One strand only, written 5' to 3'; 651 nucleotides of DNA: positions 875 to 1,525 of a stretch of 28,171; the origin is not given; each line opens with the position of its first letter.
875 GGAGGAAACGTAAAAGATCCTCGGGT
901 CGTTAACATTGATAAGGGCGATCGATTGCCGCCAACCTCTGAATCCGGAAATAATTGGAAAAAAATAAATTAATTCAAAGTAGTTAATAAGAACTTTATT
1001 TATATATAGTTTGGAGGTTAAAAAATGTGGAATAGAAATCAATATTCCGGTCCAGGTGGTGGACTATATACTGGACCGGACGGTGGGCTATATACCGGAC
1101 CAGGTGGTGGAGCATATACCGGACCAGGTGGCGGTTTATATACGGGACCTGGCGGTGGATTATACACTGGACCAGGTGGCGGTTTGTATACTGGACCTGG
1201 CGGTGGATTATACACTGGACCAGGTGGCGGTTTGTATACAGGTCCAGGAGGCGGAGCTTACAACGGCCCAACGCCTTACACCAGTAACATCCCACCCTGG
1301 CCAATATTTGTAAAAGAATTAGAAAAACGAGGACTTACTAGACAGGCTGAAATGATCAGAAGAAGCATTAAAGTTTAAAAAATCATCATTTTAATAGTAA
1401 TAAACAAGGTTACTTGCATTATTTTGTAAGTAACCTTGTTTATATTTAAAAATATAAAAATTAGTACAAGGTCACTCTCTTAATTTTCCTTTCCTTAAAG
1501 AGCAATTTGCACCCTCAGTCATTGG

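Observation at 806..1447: Unannotated two-gene operon: YjzC-like protein plus a 117-aa protein made of nine GPGGG(L/A)YT octapeptides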

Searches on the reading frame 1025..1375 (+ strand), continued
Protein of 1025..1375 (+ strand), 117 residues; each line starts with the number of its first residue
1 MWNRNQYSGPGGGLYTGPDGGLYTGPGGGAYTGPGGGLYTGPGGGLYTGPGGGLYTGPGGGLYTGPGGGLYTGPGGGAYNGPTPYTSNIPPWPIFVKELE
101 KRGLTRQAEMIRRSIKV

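Call 93: search_protein_families(library=padloc, proteins=[L011:4745-5908:+, L026:4633-5985:+, L034:1659-3062:+, L051:4665-5804:+, L007:4805-5980:+, L073:26-1603:+, L062:688-2352:+, L084:3320-5368:+, L089:4111-5337:+, L034:1262-1663:+], max_evalue=0.00001)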
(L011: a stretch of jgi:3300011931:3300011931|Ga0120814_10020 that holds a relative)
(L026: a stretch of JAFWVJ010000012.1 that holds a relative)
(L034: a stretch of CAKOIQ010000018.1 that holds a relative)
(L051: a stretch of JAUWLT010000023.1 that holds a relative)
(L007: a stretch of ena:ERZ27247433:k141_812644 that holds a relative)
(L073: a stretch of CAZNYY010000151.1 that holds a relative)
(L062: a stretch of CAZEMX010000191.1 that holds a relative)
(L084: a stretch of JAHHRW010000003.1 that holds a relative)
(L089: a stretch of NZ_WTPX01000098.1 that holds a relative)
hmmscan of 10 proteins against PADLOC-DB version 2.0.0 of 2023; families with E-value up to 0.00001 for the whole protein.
L011:4745-5908:+ (388 aa): 18 families
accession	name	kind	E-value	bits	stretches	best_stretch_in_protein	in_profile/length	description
PDLC03944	RmrA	-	3.7e-119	396.2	1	2-375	3-373/384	-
PDLC03947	RmrA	-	6e-83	276.8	1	2-374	8-374/383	-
PDLC03951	RmrA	-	3.7e-78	261.2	1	3-382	6-379/400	-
PDLC03954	RmrA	-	1.2e-76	256.2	1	3-344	8-350/380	-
PDLC03948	RmrA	-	6.9e-75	250.4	1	4-376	7-377/397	-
PDLC03952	RmrA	-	4e-70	234.7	1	7-380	24-394/395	-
PDLC03945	RmrA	-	3.5e-62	208.8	1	5-375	2-378/394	-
PDLC03956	RmrA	-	8.6e-58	194.3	1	4-381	7-378/399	-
PDLC03949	RmrA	-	1.3e-52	176.8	1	5-312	2-293/363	-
PDLC03943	RmrA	-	5.4e-49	165.2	1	5-371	2-353/370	-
PDLC03955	RmrA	-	5.5e-48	162.1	1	3-335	18-338/371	-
PDLC03946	RmrA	-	1.6e-43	146.9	1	5-291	2-274/357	-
PDLC03950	RmrA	-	2.2e-36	123.7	1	5-316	2-312/369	-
PDLC03953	RmrA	-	6.3e-35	119.1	1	2-311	2-310/373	-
PDLC04141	capP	-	5.6e-26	89.5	1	135-283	9-152/242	capP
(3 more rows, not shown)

L026:4633-5985:+ (451 aa): 22 families
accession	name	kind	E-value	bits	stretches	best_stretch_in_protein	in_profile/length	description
PDLC04141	capP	-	1.2e-28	98.3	1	11-166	5-151/242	capP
PDLC04840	PDC-S04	-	3.7e-20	70.6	1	259-423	48-203/227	-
PDLC04839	PDC-S04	-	2.4e-18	64.6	1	284-435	53-201/205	-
PDLC04836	PDC-S04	-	3.5e-18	63.7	1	232-426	30-219/244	-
PDLC04837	PDC-S04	-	4.8e-17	60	1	227-434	25-222/234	-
PDLC04776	PDC-M69B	-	4.4e-16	57.4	1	11-173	19-178/272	-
PDLC03963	SoFic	-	5.2e-12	43.8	1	286-441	110-265/361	-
PDLC04838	PDC-S04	-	2.8e-11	41.6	1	285-436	58-202/209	-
PDLC03944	RmrA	-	2.4e-10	38.1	1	54-185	178-300/384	-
PDLC03947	RmrA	-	1.2e-09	35.5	1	34-125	165-254/383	-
PDLC03951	RmrA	-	1.5e-09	35.4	1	72-173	202-289/400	-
PDLC03949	RmrA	-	2.5e-09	34.5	1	64-179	178-276/363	-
PDLC03950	RmrA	-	9.3e-09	32.7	1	62-133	183-249/369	-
PDLC03952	RmrA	-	1.5e-08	31.9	1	73-164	218-298/395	-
PDLC03954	RmrA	-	4.1e-08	30.5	1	59-127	191-256/380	-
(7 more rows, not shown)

L034:1659-3062:+ (468 aa): 18 families
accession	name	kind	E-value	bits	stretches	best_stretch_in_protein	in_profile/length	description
PDLC04141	capP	-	1.6e-25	88.1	1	12-164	7-151/242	capP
PDLC04837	PDC-S04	-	3.1e-21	73.7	1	225-436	23-222/234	-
PDLC04836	PDC-S04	-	1.9e-19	67.8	1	230-425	28-216/244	-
PDLC03963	SoFic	-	1.8e-16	58.5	1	263-444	87-266/361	-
PDLC04839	PDC-S04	-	2.3e-16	58.1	1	281-419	45-184/205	-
PDLC04840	PDC-S04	-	6.1e-15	53.5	1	285-424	67-202/227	-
PDLC04776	PDC-M69B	-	1.5e-14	52.4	1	50-203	59-210/272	-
PDLC04838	PDC-S04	-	2.9e-11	41.6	1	274-414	47-179/209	-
PDLC04966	PDC-S24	-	1.6e-09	35.1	1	361-402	301-342/497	-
PDLC03949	RmrA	-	8e-09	32.8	1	35-213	152-309/363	-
PDLC03948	RmrA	-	9e-09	32.7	1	31-126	162-256/397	-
PDLC03944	RmrA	-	1.1e-08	32.5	1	52-188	178-303/384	-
PDLC03945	RmrA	-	2.1e-08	31.8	1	33-171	166-297/394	-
PDLC03954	RmrA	-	8.3e-08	29.5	1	33-126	166-257/380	-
PDLC03947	RmrA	-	1.1e-07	29.1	1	32-125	165-256/383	-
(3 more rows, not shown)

L051:4665-5804:+ (380 aa): 7 families
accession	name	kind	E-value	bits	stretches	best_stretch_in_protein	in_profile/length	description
PDLC03963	SoFic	-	8e-65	217.6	1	19-364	32-343/361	-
PDLC04836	PDC-S04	-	1.2e-22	78.3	1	44-260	19-224/244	-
PDLC04840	PDC-S04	-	1.7e-20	71.7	1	51-224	12-181/227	-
PDLC04837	PDC-S04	-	6.4e-14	49.8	1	60-261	35-219/234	-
PDLC04839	PDC-S04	-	5.3e-12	43.8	1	114-228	59-169/205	-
PDLC04966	PDC-S24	-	5.5e-09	33.4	1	145-222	269-340/497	-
PDLC04838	PDC-S04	-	2.7e-06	25.3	1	156-239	101-183/209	-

L007:4805-5980:+ (392 aa): 0 families

L073:26-1603:+ (526 aa): 0 families

L062:688-2352:+ (555 aa): 50 families (the best 25 are shown)
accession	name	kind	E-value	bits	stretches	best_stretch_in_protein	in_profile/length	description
PDLC03354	MTase_II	-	7.5e-66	220.9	1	101-370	126-383/425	Type II methyltransferase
PDLC03339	MTase_II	-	2.4e-54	182.6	2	282-371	185-273/399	Type II methyltransferase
PDLC03300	MTase_II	-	4.9e-47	158.5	2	2-188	7-171/302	Type II methyltransferase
PDLC03638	MTase_III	-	3.8e-37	126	1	103-373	430-681/816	Type III methyltransferase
PDLC03636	MTase_III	-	4.2e-35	119.6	2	104-185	96-178/575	Type III methyltransferase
PDLC03299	MTase_II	-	1.2e-34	118.2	1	287-381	176-271/296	Type II methyltransferase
PDLC03633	MTase_III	-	5.8e-34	115.7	2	306-418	290-396/616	Type III methyltransferase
PDLC03644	MTase_III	-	1.2e-33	114.6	1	103-371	108-395/542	Type III methyltransferase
PDLC03371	MTase_II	-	6.3e-32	109.1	2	289-369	173-252/260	Type II methyltransferase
PDLC03635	MTase_III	-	5e-31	106.1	2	282-357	484-560/708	Type III methyltransferase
PDLC03265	MTase_II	-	3.4e-25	87.2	2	291-373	250-332/333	Type II methyltransferase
PDLC03216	MTase_II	-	1.3e-24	84.9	1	297-359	184-245/364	Type II methyltransferase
PDLC03387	MTase_II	-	6.1e-24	82.7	1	150-372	142-278/289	Type II methyltransferase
PDLC03634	MTase_III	-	8.2e-24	82.4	1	11-344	99-426/621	Type III methyltransferase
PDLC03238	MTase_II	-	4.4e-23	80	1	284-371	281-365/428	Type II methyltransferase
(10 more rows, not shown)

L084:3320-5368:+ (683 aa): 0 families

L089:4111-5337:+ (409 aa): 0 families

L034:1262-1663:+ (134 aa): 13 families
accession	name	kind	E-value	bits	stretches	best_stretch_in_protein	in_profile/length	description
PDLC04142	capH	-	4.5e-12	44.9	1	27-129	4-97/103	capH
PDLC02926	HTH_VI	-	4.8e-11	40.8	1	29-99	1-70/92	-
PDLC04775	PDC-M69A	-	5.4e-11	41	1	22-122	1-98/113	-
PDLC03954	RmrA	-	9.7e-09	32.6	1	31-127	12-108/380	-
PDLC03953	RmrA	-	7.3e-08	30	1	29-104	5-80/373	-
PDLC03671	Control_protein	-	9.7e-08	30.1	1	30-92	15-77/84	control protein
PDLC03945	RmrA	-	1.1e-07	29.4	1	30-128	3-106/394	-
PDLC03947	RmrA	-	1.5e-07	28.6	1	26-117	8-99/383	-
PDLC03952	RmrA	-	7.6e-07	26.3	1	29-107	22-101/395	-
PDLC03665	Control_protein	-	2e-06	26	1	30-89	9-69/77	control protein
PDLC03944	RmrA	-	2.4e-06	24.9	1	30-122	7-99/384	-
PDLC03664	Control_protein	-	2.5e-06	25.8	1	28-87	12-71/74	control protein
PDLC03951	RmrA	-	7e-06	23.2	1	31-109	10-87/400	-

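Call 101: find_encoding_contigs(protein=window:1025-1375:+, flank=4000, max_places=6)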
Protein window:1025-1375:+ (117 aa): 23 contigs read that carry it; 6 places shown.
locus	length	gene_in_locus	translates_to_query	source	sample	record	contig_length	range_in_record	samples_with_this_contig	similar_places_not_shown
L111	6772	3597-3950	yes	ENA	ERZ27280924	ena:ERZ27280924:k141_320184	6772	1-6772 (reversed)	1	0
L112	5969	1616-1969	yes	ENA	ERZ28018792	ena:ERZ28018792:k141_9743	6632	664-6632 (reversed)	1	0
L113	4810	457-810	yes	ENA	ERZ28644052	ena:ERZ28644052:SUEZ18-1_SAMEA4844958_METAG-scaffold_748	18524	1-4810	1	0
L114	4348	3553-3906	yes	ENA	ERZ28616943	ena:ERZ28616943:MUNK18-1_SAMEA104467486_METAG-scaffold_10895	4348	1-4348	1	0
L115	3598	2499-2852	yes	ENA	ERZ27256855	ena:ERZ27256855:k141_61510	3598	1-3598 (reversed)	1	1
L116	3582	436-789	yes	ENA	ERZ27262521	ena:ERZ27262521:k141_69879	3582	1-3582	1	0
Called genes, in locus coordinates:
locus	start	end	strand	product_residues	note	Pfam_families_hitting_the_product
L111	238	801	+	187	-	PF00239:Resolvase, PF02796:HTH_7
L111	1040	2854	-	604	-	PF10592:AIPR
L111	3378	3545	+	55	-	PF14168:YjzC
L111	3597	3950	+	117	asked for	-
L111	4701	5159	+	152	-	PF20310:HTH_Tnp_2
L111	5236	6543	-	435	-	PF10117:McrBC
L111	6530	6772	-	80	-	?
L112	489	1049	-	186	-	PF00239:Resolvase, PF18010:HTH_49 (faint)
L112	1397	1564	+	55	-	PF14168:YjzC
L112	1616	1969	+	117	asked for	-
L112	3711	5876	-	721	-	PF00403:HMA, PF00122:E1-E2_ATPase, PF00702:Hydrolase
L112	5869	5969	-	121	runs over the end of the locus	PF01022:HTH_5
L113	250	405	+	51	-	PF14168:YjzC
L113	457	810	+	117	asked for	-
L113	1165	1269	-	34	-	-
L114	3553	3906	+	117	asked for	-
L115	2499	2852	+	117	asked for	-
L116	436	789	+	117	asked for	-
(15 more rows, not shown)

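Call 103: fold_search(model_id=the predicted structure, library=pdb)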
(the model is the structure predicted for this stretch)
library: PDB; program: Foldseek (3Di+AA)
matches with E <= 10: 16; with E <= 0.001: 0
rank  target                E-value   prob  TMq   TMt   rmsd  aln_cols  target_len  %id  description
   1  4bx9_C                5.3e+00  0.41  0.24  0.29   2.7        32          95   19  Human Vps33A in complex with a fragment of human Vps16 (released 2013-07-24)
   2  5bxh_E                6.1e+00  0.20  0.22  0.27   3.9        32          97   16  Crystal structure of pentameric KCTD9 BTB domain (released 2015-09-02)
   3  8azw_U                6.5e+00  0.20  0.21  0.24   4.1        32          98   22  Cryo-EM structure of the plant 60S subunit (released 2023-06-07)
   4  8jiv_Ci               7.0e+00  0.18  0.21  0.24   4.1        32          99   22  Atomic structure of wheat ribosome reveals unique features of the plant ribosomes (released 2024-03-27)
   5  3hnr                  7.5e+00  0.25  0.18  0.11   0.6        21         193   19  Crystal Structure of a probable methyltransferase BT9727_4108 from Bacillus thuringiensis subsp. Northeast Structural Ge (released 2009-06-23)
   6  8ip8_AB               7.5e+00  0.16  0.21  0.24   4.1        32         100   22  Wheat 80S ribosome stalled on AUG-Stop boron dependently (released 2024-02-21)
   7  5bxh_A                7.5e+00  0.16  0.23  0.26   3.8        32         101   16  Crystal structure of pentameric KCTD9 BTB domain (released 2015-09-02)
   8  5bxh_B                8.0e+00  0.15  0.23  0.26   3.9        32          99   16  Crystal structure of pentameric KCTD9 BTB domain (released 2015-09-02)
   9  9ncq_B                9.2e+00  0.21  0.17  0.24   0.8        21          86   33  Cryo-EM structure of Fas-FADD complex (released 2025-11-05)
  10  8q5i_AJ               9.2e+00  0.21  0.21  0.25   4.0        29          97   14  Structure of Candida albicans 80S ribosome in complex with cephaeline (released 2023-09-13)
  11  9ncq_E                9.2e+00  0.18  0.21  0.28   2.6        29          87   28  Cryo-EM structure of Fas-FADD complex (released 2025-11-05)
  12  5bxh_C                9.2e+00  0.14  0.23  0.26   3.9        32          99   16  Crystal structure of pentameric KCTD9 BTB domain (released 2015-09-02)
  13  7qiw_k                9.2e+00  0.14  0.21  0.24   4.1        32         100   22  Specific features and methylation sites of a plant ribosome. 60S ribosomal subunit. (released 2022-07-13)
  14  9v1i_lk               9.8e+00  0.14  0.21  0.27   3.9        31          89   16  Cryo- EM structure of ribosomal large subunit (LSU) from Entamoeba histolytica at 2.8 angstrom resolution (released 2025-10-08)
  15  6ocr_J                9.8e+00  0.11  0.19  0.24   3.7        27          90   15  Crystal structure of human KCTD16 T1 domain (released 2019-04-10)
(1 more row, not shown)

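Call 104: list_cluster_members(proteins=[window:1025-1375:+, L001:6426-6824:+, window:806-970:+])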
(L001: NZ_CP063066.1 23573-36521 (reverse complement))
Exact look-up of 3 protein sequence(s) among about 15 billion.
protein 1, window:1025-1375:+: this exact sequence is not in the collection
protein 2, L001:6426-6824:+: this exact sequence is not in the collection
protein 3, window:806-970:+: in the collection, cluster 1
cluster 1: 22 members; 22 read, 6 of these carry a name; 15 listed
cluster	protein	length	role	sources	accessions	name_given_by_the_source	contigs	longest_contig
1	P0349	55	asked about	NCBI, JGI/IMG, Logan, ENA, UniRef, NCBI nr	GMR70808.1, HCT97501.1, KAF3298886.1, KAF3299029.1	YjzC-like protein [Aerococcus sp. 150760007-1] | YjzC family protein n=1 Tax=Aerococcus urinaeequi TaxID=51665 RepID=A0A7W2FGH5_9LACT | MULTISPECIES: YjzC family protein [Lactobacillales]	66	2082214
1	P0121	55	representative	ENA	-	-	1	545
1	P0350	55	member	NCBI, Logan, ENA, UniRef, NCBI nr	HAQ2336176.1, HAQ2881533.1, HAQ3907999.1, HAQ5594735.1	YjzC family protein [Enterococcus faecium] | YjzC family protein n=2 Tax=Bacilli TaxID=91061 RepID=UPI000C259290 | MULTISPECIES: YjzC family protein [Lactobacillales]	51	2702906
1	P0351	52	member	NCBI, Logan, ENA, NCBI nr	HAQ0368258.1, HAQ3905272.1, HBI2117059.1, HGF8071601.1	YjzC family protein [Enterococcus faecium] | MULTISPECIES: YjzC family protein [Enterococcus]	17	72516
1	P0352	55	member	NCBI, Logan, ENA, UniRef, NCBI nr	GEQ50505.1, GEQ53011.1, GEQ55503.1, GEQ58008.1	YjzC family protein [Tetragenococcus koreensis] | YjzC family protein n=1 Tax=Tetragenococcus koreensis TaxID=290335 RepID=A0AAN4UDK1_9ENTE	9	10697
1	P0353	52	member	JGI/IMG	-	hypothetical protein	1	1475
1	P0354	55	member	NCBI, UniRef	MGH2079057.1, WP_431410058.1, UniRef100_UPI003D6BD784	YjzC family protein [Aerococcus urinaeequi] | YjzC family protein n=1 Tax=Aerococcus urinaeequi TaxID=51665 RepID=UPI003D6BD784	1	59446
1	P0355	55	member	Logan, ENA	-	-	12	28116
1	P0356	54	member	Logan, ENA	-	-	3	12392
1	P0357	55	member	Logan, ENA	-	-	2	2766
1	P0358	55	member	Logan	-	-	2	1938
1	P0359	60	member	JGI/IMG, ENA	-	-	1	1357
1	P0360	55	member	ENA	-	-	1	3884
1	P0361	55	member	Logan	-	-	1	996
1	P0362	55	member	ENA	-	-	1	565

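Call 114: find_related_loci(query=A1, collection=metagenome_contigs, flank=4000)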
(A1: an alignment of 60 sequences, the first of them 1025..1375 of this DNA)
Query A1 (117 aa) in metagenome_contigs; peptide patterns used: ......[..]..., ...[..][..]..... (x = any residue, [..] = any of these).
600 stretches matched a pattern (row limit reached: there are more); 40 encode a relative of the query (tblastn E <= 1e-3); 40 distinct loci.
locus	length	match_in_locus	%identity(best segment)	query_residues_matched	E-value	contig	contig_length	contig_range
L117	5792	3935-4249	70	1-113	1e-17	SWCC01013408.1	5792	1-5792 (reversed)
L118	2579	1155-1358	76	48-115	2e-17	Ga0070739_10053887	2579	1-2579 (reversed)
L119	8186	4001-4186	69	54-115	2e-17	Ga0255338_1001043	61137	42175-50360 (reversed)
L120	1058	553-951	62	2-116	2e-17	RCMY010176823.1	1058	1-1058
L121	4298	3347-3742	60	2-117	3e-16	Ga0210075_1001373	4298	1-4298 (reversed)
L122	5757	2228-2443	78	47-117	3e-14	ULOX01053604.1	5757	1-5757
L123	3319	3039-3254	79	47-117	3e-14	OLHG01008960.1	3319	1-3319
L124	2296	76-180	69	81-115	2e-13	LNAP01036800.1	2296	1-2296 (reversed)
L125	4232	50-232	57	47-113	3e-13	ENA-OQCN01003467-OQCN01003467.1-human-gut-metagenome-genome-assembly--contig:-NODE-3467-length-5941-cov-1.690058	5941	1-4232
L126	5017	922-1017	75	81-112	5e-13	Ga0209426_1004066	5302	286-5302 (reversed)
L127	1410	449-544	69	81-112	1e-12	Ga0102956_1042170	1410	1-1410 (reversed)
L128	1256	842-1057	71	39-117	4e-12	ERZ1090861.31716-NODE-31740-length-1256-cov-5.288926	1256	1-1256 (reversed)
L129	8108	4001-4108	61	81-116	3e-11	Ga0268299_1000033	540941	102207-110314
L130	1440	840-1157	47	2-114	6e-11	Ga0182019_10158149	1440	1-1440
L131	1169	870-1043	45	51-114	2e-10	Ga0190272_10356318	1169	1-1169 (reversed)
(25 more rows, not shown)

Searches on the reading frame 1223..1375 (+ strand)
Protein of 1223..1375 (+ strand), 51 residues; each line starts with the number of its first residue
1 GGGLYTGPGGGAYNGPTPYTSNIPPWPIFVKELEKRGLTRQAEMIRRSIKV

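Call 108: search_protein_families(library=pfam, proteins=[window:1223-1375:+], max_evalue=10)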
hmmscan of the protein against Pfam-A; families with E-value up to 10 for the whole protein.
seq(51 aa): 0 families

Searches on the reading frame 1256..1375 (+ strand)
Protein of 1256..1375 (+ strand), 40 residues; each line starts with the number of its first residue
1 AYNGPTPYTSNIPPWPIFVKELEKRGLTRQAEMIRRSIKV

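Call 109: search_solved_structures(query=window:1265-1375:+, max_evalue=10)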
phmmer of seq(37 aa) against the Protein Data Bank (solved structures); distinct sequences matched with E-value up to 10: 1.
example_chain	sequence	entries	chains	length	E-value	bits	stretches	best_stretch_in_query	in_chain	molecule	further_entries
6m6z_A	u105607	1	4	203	0.91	13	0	15-33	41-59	TMH4C4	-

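Call 110: find_homologous_proteins(query=window:1256-1375:+, max_evalue=0.01)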
Query seq(40 aa) (40 aa): 8 proteins with E <= 0.01 among 8 candidates.
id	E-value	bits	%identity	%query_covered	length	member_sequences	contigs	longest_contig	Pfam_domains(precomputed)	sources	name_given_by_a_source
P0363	2.0e-19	84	100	100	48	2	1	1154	-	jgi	jgi:hypothetical protein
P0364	3.5e-19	83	100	100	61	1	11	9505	-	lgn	-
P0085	4.1e-19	83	100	100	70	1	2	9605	-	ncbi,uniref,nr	ncbi:hypothetical protein [Enterococcus faecium]|uniref:hypothetical protein n=1 Tax=Enterococcus fa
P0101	4.3e-19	83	100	100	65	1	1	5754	-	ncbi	ncbi:TPA: hypothetical protein QFQ39_002534, partial [Enterococcus faecium]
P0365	5.6e-10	55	79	83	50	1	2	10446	-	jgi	jgi:hypothetical protein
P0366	1.4e-8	51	63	98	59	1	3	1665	-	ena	-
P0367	1.4e-8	51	67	93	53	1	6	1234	-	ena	-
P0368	1.7e-8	51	63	98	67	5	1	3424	-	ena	-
